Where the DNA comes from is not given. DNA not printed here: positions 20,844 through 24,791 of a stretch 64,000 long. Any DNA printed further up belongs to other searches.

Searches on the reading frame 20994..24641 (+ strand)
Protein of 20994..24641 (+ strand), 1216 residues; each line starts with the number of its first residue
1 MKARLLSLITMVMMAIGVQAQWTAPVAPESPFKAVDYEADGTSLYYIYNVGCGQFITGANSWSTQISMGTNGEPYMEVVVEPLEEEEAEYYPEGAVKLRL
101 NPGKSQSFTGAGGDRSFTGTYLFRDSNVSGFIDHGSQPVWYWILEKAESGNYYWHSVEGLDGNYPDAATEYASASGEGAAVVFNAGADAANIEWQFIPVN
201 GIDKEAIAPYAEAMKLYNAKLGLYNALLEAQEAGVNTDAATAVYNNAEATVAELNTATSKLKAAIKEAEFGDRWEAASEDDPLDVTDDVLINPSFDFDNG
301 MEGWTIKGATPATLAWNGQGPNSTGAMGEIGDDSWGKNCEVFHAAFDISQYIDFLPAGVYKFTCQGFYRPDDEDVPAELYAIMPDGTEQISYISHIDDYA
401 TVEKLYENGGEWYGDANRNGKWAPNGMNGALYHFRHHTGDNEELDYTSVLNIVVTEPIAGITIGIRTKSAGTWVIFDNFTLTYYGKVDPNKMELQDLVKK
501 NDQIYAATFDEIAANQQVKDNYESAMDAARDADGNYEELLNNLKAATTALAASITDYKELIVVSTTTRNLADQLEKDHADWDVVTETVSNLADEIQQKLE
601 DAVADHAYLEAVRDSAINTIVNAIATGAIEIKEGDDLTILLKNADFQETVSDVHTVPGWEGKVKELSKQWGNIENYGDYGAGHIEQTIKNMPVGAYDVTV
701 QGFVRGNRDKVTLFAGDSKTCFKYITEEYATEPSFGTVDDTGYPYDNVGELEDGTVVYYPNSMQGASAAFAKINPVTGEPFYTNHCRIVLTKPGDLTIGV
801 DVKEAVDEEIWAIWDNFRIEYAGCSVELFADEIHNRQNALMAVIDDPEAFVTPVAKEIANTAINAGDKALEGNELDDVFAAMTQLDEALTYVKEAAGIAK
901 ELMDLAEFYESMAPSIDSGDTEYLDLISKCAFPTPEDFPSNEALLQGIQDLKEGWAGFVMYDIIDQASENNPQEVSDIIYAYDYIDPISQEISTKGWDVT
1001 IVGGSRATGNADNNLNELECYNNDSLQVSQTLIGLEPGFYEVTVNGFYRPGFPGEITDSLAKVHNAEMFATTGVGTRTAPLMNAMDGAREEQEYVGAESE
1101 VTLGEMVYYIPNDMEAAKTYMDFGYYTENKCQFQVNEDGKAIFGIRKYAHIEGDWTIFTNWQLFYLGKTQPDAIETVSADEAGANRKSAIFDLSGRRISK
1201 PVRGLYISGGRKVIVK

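Call 9: search_protein_families(library=pfam, proteins=[window:20994-24641:+], max_evalue=0.001)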
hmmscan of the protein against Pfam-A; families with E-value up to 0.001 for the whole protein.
window:20994-24641:+ (1216 aa): 0 families

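Call 13: search_protein_families(library=pfam, proteins=[window:20994-24641:+], max_evalue=10)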
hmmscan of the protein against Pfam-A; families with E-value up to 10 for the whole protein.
window:20994-24641:+ (1216 aa): 2 families
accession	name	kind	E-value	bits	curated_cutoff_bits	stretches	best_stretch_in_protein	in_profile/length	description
PF10119.14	MethyTransf_Reg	-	0.81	10.9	25.5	1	579-619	35-75/84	Predicted methyltransferase regulatory domain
PF09762.14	CCDC93_CC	-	1.1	8.6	30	1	492-604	125-236/429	CCDC93 coiled-coil domain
